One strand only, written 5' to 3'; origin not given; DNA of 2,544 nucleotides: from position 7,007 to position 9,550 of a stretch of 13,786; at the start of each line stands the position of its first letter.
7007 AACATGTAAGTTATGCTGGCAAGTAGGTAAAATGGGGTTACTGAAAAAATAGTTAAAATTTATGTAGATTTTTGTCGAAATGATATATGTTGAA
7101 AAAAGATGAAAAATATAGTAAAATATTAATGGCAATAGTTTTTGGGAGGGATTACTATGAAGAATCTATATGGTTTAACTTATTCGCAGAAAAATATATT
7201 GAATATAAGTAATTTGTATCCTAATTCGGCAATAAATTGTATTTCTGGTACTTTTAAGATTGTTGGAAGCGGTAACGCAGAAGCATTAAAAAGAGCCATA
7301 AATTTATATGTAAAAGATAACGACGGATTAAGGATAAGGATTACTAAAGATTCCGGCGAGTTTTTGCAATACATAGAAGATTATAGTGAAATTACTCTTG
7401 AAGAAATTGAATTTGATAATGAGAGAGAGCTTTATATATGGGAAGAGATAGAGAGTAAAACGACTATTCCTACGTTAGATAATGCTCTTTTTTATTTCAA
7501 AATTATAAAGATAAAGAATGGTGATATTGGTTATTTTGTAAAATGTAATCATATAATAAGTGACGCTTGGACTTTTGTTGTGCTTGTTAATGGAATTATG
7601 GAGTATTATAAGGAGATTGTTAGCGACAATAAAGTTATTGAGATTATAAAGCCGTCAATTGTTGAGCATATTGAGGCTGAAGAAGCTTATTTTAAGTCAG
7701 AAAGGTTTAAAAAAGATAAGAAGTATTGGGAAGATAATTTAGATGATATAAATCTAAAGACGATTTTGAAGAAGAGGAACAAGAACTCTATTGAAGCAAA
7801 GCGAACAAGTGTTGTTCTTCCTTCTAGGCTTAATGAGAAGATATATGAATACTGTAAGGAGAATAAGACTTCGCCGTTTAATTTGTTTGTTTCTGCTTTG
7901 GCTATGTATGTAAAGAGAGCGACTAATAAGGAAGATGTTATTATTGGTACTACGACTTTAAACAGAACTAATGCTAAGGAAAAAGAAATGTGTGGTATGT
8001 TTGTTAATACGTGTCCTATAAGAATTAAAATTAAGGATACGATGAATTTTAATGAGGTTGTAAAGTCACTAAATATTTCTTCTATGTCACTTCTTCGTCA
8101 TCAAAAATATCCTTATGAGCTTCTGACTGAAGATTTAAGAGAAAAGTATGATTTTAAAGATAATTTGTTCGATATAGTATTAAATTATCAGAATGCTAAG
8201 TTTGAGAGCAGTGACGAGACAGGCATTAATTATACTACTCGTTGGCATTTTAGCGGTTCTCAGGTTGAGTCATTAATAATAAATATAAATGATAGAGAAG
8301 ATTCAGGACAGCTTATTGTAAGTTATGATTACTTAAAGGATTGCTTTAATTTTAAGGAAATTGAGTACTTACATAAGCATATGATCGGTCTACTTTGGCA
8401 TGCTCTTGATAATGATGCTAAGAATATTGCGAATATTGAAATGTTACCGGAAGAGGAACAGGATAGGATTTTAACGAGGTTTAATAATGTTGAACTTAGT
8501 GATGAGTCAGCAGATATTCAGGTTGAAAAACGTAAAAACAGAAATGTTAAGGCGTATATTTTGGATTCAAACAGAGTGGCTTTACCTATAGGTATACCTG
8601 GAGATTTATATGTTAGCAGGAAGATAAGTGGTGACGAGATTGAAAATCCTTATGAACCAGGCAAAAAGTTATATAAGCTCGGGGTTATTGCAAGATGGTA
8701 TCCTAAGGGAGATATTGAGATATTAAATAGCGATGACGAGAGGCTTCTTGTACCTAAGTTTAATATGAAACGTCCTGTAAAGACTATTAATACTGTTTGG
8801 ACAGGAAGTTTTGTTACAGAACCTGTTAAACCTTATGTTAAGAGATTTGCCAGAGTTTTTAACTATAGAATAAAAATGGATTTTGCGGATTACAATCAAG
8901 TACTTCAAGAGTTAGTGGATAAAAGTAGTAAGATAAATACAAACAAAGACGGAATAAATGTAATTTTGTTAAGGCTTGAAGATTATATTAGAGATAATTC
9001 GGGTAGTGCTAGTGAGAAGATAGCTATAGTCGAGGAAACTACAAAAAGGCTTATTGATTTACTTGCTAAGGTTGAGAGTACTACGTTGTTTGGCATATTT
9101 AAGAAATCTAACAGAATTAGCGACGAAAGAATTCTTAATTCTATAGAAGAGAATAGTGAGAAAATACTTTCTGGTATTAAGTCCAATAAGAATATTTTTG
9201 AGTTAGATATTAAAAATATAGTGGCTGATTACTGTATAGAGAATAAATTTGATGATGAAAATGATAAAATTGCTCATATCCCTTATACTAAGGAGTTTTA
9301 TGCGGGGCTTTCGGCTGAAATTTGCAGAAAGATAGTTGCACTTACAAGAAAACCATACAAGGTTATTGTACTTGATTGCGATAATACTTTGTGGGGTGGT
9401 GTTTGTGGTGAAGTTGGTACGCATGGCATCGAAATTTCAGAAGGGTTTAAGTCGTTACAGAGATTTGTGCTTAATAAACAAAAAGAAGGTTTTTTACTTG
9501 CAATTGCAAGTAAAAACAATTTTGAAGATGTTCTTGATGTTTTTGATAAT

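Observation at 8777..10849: An FkbH-like glyceryl-loading unit plus carrier domain takes the place of adenylation in NRPS module 1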

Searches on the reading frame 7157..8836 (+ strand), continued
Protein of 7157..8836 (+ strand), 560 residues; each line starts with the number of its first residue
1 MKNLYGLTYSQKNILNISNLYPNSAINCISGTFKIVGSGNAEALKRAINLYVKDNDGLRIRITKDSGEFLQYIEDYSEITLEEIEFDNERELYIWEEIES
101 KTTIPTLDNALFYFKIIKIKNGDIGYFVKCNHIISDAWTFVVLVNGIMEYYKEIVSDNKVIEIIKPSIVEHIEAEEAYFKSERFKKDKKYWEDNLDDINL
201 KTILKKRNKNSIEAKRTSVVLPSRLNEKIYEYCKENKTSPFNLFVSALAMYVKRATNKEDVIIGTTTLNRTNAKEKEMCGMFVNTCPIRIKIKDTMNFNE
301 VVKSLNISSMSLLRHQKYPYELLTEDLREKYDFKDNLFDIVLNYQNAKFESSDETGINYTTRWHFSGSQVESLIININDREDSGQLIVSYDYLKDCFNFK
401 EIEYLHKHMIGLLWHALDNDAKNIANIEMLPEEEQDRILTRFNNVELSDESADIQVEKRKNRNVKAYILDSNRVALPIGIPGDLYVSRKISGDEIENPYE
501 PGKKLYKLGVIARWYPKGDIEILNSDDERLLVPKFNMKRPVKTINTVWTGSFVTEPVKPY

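Call 91: find_encoding_contigs(protein=P0127, flank=10000, max_places=1)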
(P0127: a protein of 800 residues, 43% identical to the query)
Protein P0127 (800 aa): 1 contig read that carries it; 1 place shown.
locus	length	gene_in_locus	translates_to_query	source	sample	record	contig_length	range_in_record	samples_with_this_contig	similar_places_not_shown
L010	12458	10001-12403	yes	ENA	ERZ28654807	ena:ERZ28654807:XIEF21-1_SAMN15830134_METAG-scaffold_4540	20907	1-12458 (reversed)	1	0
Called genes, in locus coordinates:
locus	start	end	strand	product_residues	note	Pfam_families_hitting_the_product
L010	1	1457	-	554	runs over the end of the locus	PF05833:NFACT_N, PF05670:NFACT-R_1, PF18297:NFACT-R_2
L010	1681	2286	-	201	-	PF09551:Spore_II_R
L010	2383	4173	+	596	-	PF00501:AMP-binding, PF13193:AMP-binding_C (faint)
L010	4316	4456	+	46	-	-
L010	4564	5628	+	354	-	PF03462:PCRF, PF00472:RF-1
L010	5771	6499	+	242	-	PF02535:Zip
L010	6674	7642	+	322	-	PF01297:ZnuA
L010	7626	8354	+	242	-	PF02463:SMC_N, PF00005:ABC_tran, PF13304:AAA_21 (weak)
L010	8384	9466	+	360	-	PF01522:Polysacc_deac_1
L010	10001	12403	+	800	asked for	PF00668:Condensation, PF00501:AMP-binding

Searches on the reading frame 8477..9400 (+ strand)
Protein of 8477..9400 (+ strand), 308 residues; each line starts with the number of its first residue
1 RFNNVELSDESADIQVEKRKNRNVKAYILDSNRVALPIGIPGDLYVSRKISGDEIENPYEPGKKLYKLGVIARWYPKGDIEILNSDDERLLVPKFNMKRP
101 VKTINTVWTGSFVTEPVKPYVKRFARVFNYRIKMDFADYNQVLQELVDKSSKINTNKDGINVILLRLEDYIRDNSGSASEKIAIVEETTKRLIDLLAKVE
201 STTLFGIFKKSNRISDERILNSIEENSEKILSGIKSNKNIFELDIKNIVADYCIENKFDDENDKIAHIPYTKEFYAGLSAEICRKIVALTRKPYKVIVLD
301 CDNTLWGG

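Call 7: search_protein_families(library=pfam, proteins=[window:8477-9400:+], max_evalue=0.01)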
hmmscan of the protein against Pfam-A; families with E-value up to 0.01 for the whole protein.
window:8477-9400:+ (308 aa): 0 families

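Call 75: search_protein_representatives(protein=window:8519-9361:+)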
Query: 281 residues. Proteins with E-value up to 0.001 (for the whole library): 5746; up to 1e-10: 1277; up to 1e-30: 27. The best 150 are listed.
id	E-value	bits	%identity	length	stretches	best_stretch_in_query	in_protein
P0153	4.1e-122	423.2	67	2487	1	1-281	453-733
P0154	1.9e-68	247.3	35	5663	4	84-281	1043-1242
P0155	2.6e-55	204.2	31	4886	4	82-281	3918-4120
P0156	5.2e-48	180.2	35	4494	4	58-281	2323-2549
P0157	4.1e-46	174.0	38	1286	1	8-280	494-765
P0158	3.8e-44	167.6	39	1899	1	5-280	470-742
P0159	1.1e-40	156.2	35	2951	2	9-281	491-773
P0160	1.2e-39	152.8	39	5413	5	9-80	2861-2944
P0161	2.3e-36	142.1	33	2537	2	11-281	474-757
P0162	1.7e-35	139.2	38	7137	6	9-79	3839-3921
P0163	7.8e-35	137.0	37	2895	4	80-272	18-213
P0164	1.1e-34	136.5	32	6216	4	64-281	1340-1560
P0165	1.8e-34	135.8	35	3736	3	81-281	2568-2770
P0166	2.2e-34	135.6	33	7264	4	79-280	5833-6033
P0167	3.2e-34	135.0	32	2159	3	89-281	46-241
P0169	1.4e-33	132.9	34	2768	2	9-281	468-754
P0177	1.7e-31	126.1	32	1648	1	11-280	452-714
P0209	9.0e-26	107.3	34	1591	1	8-280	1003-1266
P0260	3.8e-23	98.7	32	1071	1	5-281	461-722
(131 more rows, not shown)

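Call 76: search_protein_families(library=pfam, proteins=[P0153, P0157, P0158, P0177, P0260, P0209], max_evalue=0.00001)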
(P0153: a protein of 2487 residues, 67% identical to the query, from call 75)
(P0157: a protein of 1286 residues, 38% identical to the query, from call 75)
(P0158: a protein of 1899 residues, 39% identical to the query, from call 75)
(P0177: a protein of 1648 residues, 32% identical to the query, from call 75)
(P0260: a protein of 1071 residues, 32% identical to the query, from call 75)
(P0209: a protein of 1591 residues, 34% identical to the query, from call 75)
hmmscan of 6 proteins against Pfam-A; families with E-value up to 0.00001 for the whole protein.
P0153 (2487 aa): 4 families
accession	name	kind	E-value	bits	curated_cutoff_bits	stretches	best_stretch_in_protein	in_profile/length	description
PF00668.25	Condensation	-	4.1e-194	645.9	30.6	2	1241-1673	2-455/456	Condensation domain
PF00501.34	AMP-binding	-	1.2e-84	284.8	29.9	1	1693-2032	1-383/384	AMP-binding enzyme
PF00550.31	PP-binding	-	9.1e-27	93.5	20.8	2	1161-1224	2-67/67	Phosphopantetheine attachment site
PF00975.26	Thioesterase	-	1.1e-08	36.1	26.4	1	2279-2356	2-91/226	Thioesterase domain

P0157 (1286 aa): 2 families
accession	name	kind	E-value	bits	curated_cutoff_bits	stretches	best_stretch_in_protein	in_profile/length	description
PF00668.25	Condensation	-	2.3e-89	300.6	30.6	1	7-445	4-456/456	Condensation domain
PF00550.31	PP-binding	-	4.5e-12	46.5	20.8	1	1212-1273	2-65/67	Phosphopantetheine attachment site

P0158 (1899 aa): 6 families
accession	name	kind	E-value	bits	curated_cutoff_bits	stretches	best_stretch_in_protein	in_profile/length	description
PF00668.25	Condensation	-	2.5e-88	297.2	30.6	1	7-444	4-455/456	Condensation domain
PF07993.18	NAD_binding_4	-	2.7e-48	164.8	20.1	1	1530-1777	2-258/258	Male sterility protein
PF13669.12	Glyoxalase_4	-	1.8e-22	80.1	27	1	1112-1223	1-109/109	Glyoxalase/Bleomycin resistance protein/Dioxygenase superfamily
PF01370.27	Epimerase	-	4.3e-14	52.9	20.9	1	1527-1786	1-230/240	NAD dependent epimerase/dehydratase family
PF00550.31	PP-binding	-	3.8e-11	43.5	20.8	1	1423-1485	2-67/67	Phosphopantetheine attachment site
PF01073.25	3Beta_HSD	-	8.8e-08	31.9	22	1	1529-1709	2-159/280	3-beta hydroxysteroid dehydrogenase/isomerase family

P0177 (1648 aa): 2 families
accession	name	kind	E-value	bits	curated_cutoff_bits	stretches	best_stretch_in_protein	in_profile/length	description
PF00668.25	Condensation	-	2.5e-82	277.5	30.6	1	6-441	3-455/456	Condensation domain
PF00550.31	PP-binding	-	2.8e-14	53.6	20.8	1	1159-1220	1-64/67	Phosphopantetheine attachment site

P0260 (1071 aa): 1 family
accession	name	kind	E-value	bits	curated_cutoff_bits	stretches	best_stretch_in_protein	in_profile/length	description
PF00668.25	Condensation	-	2.3e-53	182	30.6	1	4-444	3-453/456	Condensation domain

P0209 (1591 aa): 1 family
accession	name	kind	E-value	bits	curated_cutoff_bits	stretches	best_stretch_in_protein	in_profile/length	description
PF00668.25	Condensation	-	6.2e-69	233.3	30.6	1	548-983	5-454/456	Condensation domain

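Call 78: find_encoding_contigs(protein=P0158, flank=8000, max_places=2)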
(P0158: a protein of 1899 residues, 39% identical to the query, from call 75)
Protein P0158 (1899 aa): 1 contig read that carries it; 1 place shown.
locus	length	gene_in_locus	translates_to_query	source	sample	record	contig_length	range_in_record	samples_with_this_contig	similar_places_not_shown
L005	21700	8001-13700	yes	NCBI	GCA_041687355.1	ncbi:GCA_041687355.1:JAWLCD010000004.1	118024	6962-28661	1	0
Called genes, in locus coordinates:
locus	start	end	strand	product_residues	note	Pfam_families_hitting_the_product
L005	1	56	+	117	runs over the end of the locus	PF00453:Ribosomal_L20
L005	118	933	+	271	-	PF22435:MRM3-like_sub_bind, PF08032:SpoU_sub_bind (weak), PF00588:SpoU_methylase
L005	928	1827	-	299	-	PF01522:Polysacc_deac_1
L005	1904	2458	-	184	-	PF14277:DUF4364, PF14947:HTH_45 (faint)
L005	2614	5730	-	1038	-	PF00873:ACR_tran, PF03176:MMPL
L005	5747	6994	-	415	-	PF25917:BSH_RND, PF25973:BSH_CzcB, PF25876:HH_MFP_RND (faint), PF25881:HH_YBHG, PF25885:HH_EMRA (faint), PF25944:Beta-barrel_RND (faint), PF25954:Beta-barrel_RND_2, PF25989:YknX_C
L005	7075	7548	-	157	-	PF22381:Staph_reg_Sar_Rot, PF01047:MarR, PF12802:MarR_2, PF13463:HTH_27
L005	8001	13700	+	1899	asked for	PF00668:Condensation, PF13669:Glyoxalase_4, PF00550:PP-binding, PF01073:3Beta_HSD, PF01370:Epimerase, PF07993:NAD_binding_4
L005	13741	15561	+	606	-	PF16927:HisKA_7TM, PF02518:HATPase_c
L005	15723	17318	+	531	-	PF00072:Response_reg, PF11849:DUF3369, PF13487:HD_5, PF01966:HD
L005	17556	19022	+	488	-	-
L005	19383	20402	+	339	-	PF02912:Phe_tRNA-synt_N, PF01409:tRNA-synt_2d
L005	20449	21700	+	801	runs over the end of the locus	PF01588:tRNA_bind, PF03483:B3_4, PF03484:B5, PF17759:tRNA_synthFbeta, PF03147:FDX-ACB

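Call 79: find_encoding_contigs(protein=P0157, flank=8000, max_places=2)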
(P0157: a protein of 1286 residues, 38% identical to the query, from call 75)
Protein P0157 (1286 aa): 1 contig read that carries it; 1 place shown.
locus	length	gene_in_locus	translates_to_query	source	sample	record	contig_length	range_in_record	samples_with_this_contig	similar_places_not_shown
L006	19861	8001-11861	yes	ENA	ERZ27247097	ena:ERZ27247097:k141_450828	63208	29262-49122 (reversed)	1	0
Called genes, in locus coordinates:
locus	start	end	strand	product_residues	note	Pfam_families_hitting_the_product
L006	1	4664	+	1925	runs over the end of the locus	PF00668:Condensation, PF13669:Glyoxalase_4, PF00550:PP-binding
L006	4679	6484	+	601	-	PF16927:HisKA_7TM, PF00512:HisKA (faint), PF02518:HATPase_c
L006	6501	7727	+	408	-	PF00072:Response_reg, PF02518:HATPase_c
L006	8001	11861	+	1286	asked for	PF00668:Condensation, PF00550:PP-binding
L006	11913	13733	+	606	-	PF16927:HisKA_7TM, PF02518:HATPase_c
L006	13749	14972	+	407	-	PF00072:Response_reg, PF02518:HATPase_c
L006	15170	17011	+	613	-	PF19864:Radical_SAM_N2, PF04055:Radical_SAM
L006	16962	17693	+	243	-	PF10105:DUF2344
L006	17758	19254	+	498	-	PF10150:RNase_E_G, PF20833:RNase_E_G_Thio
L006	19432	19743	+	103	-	PF00829:Ribosomal_L21p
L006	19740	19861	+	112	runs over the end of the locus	PF04327:Peptidase_Prp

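Call 87: search_protein_families(library=pfam, proteins=[L006:13749-14972:+], max_evalue=1)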
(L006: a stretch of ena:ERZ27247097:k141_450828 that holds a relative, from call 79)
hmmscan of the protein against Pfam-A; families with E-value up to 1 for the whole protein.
L006:13749-14972:+ (407 aa): 8 families
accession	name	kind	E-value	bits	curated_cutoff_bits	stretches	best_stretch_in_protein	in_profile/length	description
PF02518.31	HATPase_c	-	1e-23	84.3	26.4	1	301-406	3-109/111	Histidine kinase-, DNA gyrase B-, and HSP90-like ATPase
PF00072.30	Response_reg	-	6e-18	65.5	30.2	1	15-122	1-107/111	Response regulator receiver domain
PF14501.12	HATPase_c_5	-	3.3e-05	24.2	22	1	302-395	4-93/102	GHKL domain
PF13589.12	HATPase_c_3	-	0.0043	17.5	25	1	305-385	4-74/137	Histidine kinase-, DNA gyrase B-, and HSP90-like ATPase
PF14345.11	GDYXXLXY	-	0.016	15.4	27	1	10-96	63-147/153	GDYXXLXY protein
PF20274.4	cREC_REC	-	0.041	15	27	1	15-81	2-59/88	Cyclic-phosphate processing Receiver domain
PF13581.12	HATPase_c_2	-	0.047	14.1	27.4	1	315-380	43-109/127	Histidine kinase-like ATPase domain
PF03709.21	OKR_DC_1_N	-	0.061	14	29.3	1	23-107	4-87/111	Orn/Lys/Arg decarboxylase, N-terminal domain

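Call 88: find_encoding_contigs(protein=P0161, flank=6000, max_places=1)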
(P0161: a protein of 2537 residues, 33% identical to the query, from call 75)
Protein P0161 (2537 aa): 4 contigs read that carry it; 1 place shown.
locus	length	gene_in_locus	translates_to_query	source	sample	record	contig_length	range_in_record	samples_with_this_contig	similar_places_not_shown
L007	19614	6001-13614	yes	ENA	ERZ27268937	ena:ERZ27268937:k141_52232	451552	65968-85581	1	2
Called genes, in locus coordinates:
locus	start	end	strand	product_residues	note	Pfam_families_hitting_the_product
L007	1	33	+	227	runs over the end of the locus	PF03315:SDH_beta, PF01842:ACT, PF22629:ACT_AHAS_ss (weak)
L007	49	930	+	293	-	PF03313:SDH_alpha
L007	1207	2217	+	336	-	PF18937:DUF5685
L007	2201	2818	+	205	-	PF00226:DnaJ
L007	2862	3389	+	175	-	-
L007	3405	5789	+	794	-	PF00488:MutS_V, PF20297:MSSS, PF01713:Smr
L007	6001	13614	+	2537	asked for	PF00668:Condensation, PF00550:PP-binding, PF00668:Condensation, PF00501:AMP-binding, PF13193:AMP-binding_C, PF00550:PP-binding, PF00975:Thioesterase (weak)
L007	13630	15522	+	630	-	PF16927:HisKA_7TM, PF02518:HATPase_c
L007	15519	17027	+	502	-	PF00072:Response_reg, PF11849:DUF3369, PF13487:HD_5, PF01966:HD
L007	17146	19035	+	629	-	PF00009:GTP_EFTU, PF01926:MMR_HSR1 (faint), PF22042:EF-G_D2, PF03144:GTP_EFTU_D2, PF00679:EFG_C, PF21018:BipA_C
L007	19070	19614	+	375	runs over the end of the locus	PF02618:YceG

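Call 89: find_encoding_contigs(protein=P0169, flank=6000, max_places=1)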
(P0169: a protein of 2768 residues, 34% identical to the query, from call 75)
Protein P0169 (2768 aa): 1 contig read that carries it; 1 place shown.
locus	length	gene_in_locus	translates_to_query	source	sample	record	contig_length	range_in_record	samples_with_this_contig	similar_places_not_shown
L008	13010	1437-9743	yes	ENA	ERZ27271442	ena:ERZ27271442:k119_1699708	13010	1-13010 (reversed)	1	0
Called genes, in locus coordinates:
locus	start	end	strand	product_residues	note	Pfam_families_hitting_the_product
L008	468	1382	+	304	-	PF13489:Methyltransf_23, PF08242:Methyltransf_12 (weak)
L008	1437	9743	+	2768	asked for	PF00668:Condensation, PF00550:PP-binding, PF00668:Condensation, PF00501:AMP-binding, PF13193:AMP-binding_C (weak), PF00550:PP-binding, PF00668:Condensation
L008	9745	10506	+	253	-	PF22624:AASDHPPT_N (weak), PF01648:ACPS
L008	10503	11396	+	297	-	PF04338:DUF481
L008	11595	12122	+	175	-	PF05128:DUF697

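Call 90: find_encoding_contigs(protein=P0177, flank=6000, max_places=1)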
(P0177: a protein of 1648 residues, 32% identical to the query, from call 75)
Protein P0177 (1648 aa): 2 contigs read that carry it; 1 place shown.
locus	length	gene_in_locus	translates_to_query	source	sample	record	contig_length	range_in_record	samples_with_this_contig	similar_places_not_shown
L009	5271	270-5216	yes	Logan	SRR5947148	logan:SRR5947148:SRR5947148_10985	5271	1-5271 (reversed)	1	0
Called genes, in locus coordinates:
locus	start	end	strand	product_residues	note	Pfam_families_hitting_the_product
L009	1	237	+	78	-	?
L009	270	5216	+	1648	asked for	PF00668:Condensation, PF00550:PP-binding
